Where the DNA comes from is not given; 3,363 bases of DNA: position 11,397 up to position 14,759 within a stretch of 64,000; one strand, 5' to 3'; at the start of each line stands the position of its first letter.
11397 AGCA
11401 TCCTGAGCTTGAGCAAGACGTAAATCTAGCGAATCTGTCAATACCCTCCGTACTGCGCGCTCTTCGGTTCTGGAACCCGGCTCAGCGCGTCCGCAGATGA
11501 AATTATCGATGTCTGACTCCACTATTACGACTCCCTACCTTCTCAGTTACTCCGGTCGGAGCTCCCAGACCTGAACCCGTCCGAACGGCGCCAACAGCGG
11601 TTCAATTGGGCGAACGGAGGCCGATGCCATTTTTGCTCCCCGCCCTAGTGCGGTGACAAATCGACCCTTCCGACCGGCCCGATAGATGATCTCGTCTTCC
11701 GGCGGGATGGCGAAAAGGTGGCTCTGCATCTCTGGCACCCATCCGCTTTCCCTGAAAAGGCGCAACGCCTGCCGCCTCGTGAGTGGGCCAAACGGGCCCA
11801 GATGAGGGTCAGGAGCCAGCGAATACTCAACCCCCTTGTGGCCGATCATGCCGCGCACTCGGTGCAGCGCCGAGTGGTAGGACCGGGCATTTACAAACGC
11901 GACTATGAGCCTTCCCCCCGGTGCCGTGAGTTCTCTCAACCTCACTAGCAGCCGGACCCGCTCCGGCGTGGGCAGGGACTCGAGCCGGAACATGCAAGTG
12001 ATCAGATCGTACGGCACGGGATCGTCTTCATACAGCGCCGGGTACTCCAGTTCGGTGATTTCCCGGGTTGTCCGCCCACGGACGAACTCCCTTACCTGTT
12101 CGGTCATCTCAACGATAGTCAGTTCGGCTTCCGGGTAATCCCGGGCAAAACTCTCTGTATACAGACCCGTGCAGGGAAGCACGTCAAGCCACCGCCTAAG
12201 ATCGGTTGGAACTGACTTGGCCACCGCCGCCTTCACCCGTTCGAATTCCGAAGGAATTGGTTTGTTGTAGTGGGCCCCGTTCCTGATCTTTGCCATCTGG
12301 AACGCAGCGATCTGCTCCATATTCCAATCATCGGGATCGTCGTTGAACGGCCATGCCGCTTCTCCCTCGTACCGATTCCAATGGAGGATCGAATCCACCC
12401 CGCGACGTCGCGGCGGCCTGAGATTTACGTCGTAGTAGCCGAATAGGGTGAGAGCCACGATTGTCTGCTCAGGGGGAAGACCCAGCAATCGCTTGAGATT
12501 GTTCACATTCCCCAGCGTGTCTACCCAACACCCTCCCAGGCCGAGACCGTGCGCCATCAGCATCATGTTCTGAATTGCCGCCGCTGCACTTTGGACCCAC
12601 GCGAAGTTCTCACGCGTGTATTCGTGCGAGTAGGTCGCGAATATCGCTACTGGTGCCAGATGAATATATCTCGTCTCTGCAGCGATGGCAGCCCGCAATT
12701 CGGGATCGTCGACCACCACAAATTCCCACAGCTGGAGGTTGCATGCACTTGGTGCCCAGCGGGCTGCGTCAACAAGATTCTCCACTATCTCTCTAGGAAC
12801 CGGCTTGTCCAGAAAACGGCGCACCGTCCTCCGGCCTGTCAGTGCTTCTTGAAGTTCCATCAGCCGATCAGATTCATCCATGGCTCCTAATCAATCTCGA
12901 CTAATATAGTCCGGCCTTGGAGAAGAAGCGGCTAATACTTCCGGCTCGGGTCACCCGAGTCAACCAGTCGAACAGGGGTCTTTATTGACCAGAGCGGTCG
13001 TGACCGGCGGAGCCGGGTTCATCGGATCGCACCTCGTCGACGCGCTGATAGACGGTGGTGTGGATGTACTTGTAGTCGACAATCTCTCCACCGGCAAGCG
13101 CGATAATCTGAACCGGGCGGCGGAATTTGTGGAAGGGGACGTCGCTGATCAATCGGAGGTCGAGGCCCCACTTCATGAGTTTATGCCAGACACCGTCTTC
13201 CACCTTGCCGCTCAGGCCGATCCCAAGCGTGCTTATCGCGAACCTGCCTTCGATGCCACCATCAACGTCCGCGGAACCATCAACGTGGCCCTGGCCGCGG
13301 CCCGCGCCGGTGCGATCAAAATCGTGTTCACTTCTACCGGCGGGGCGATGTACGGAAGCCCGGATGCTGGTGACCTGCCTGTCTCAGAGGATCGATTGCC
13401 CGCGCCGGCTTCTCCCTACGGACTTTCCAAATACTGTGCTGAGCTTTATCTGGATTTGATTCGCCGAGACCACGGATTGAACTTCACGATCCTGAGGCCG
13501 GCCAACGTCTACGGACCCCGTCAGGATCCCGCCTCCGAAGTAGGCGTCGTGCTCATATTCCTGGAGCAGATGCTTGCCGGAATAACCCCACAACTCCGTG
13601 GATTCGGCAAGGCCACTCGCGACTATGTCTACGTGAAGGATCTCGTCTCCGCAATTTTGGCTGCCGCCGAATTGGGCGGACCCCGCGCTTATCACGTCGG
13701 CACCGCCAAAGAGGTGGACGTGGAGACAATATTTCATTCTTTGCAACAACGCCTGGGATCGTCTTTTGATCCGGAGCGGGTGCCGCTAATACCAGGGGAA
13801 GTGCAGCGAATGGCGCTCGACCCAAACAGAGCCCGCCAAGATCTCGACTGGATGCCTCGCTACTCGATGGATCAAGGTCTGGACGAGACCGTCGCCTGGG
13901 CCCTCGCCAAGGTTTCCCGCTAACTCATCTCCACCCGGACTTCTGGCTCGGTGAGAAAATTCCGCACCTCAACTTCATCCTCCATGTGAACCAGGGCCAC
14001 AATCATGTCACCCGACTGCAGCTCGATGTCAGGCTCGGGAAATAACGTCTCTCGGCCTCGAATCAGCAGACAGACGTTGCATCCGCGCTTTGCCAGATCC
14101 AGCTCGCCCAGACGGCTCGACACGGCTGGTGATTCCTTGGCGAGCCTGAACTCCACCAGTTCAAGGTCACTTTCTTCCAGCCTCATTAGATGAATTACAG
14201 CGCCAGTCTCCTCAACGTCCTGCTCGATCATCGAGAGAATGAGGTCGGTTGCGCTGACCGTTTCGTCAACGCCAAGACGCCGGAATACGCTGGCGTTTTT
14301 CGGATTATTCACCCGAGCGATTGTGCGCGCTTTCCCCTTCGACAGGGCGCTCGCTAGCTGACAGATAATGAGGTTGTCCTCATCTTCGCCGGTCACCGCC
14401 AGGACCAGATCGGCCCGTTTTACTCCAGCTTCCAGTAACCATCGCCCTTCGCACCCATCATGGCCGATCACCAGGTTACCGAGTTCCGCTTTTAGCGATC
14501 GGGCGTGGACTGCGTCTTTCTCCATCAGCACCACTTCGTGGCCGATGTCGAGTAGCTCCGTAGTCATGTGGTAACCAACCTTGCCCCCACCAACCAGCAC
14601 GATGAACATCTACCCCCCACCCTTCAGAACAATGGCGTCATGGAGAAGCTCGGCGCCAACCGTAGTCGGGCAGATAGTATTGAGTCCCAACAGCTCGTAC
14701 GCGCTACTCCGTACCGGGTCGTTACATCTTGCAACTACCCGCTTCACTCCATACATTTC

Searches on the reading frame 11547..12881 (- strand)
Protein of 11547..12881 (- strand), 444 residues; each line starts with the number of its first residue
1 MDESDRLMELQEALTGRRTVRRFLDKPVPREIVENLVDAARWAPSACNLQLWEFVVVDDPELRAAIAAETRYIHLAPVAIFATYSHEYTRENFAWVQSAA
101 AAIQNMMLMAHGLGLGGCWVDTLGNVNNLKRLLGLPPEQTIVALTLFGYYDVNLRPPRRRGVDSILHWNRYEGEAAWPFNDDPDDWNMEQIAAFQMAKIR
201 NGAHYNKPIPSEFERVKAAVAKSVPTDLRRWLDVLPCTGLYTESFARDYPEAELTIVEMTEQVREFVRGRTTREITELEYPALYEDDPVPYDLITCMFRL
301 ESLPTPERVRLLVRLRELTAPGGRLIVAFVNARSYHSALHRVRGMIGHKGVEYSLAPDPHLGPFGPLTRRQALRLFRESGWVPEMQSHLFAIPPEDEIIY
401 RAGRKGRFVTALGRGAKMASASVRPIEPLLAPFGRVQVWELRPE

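Call 57: search_protein_families(library=pfam, proteins=[window:11547-12881:-], max_evalue=0.0001)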
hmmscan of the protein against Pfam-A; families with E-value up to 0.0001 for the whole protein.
window:11547-12881:- (444 aa): 4 families
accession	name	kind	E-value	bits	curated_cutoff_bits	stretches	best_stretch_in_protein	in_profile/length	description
PF00881.29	Nitroreductase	-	4.6e-32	111.9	23.5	2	15-68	2-55/167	Nitroreductase family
PF14512.11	TM1586_NiRdase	-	3.1e-11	43.8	27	0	33-64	160-191/215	Putative TM nitroreductase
PF08242.18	Methyltransf_12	-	1e-05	26.6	30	1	237-325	6-98/98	Methyltransferase domain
PF13649.12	Methyltransf_25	-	4e-05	24.7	27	1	232-323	2-97/97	Methyltransferase domain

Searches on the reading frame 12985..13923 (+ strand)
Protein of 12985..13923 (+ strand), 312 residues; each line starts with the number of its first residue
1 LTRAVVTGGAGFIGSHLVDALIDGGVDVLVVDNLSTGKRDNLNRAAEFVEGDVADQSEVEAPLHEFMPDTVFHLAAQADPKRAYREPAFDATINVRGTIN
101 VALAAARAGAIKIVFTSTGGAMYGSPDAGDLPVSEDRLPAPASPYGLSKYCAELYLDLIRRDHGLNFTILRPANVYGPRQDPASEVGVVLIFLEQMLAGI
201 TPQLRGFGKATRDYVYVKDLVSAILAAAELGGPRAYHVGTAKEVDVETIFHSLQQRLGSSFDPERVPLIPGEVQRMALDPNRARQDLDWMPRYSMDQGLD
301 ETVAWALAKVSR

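Call 90: search_protein_families(library=pfam, proteins=[window:12985-13923:+], max_evalue=0.01)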
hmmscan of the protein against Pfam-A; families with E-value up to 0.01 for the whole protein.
window:12985-13923:+ (312 aa): 9 families
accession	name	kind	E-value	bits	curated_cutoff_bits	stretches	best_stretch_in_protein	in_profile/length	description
PF01370.27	Epimerase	-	1.5e-57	195.2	20.9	1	5-239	2-240/240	NAD dependent epimerase/dehydratase family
PF16363.11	GDP_Man_Dehyd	-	1.1e-50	173.4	27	1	6-302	2-332/332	GDP-mannose 4,6 dehydratase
PF01073.25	3Beta_HSD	-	1.4e-20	73.9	22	1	5-231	1-233/280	3-beta hydroxysteroid dehydrogenase/isomerase family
PF04321.23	RmlD_sub_bind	-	5e-17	62.3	27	1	4-181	3-157/287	RmlD substrate binding domain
PF02719.21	Polysacc_synt_2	-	2.2e-13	50.5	20.2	1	5-122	2-132/293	Polysaccharide biosynthesis protein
PF07993.18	NAD_binding_4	-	2.4e-13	50.3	20.1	1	69-187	90-214/258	Male sterility protein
PF13460.12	NAD_binding_10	-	5.6e-11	43.1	27.2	1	8-175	1-146/184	NAD(P)H-binding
PF00106.31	adh_short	-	0.0003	20.8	26.6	1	4-66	3-71/195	short chain dehydrogenase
PF05368.20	NmrA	-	0.002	18.3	27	1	5-118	6-107/298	NmrA-like family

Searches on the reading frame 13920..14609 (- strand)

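Call 90: search_protein_families(library=pfam, proteins=[window:13920-14609:-], max_evalue=0.01)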
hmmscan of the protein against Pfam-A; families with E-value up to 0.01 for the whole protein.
window:13920-14609:- (229 aa): 4 families
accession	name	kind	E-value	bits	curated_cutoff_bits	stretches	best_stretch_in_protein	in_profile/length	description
PF02254.24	TrkA_N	-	5.6e-26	91.6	23.8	1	3-119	1-115/116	TrkA-N domain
PF02080.26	TrkA_C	-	2.7e-11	43.6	27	1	151-219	1-70/71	TrkA-C domain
PF13241.12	NAD_binding_7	-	2e-05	25.5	22.1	1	3-88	10-84/104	Putative NAD(P)-binding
PF01494.25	FAD_binding_3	-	0.0048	16.6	22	0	4-42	5-43/349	FAD binding domain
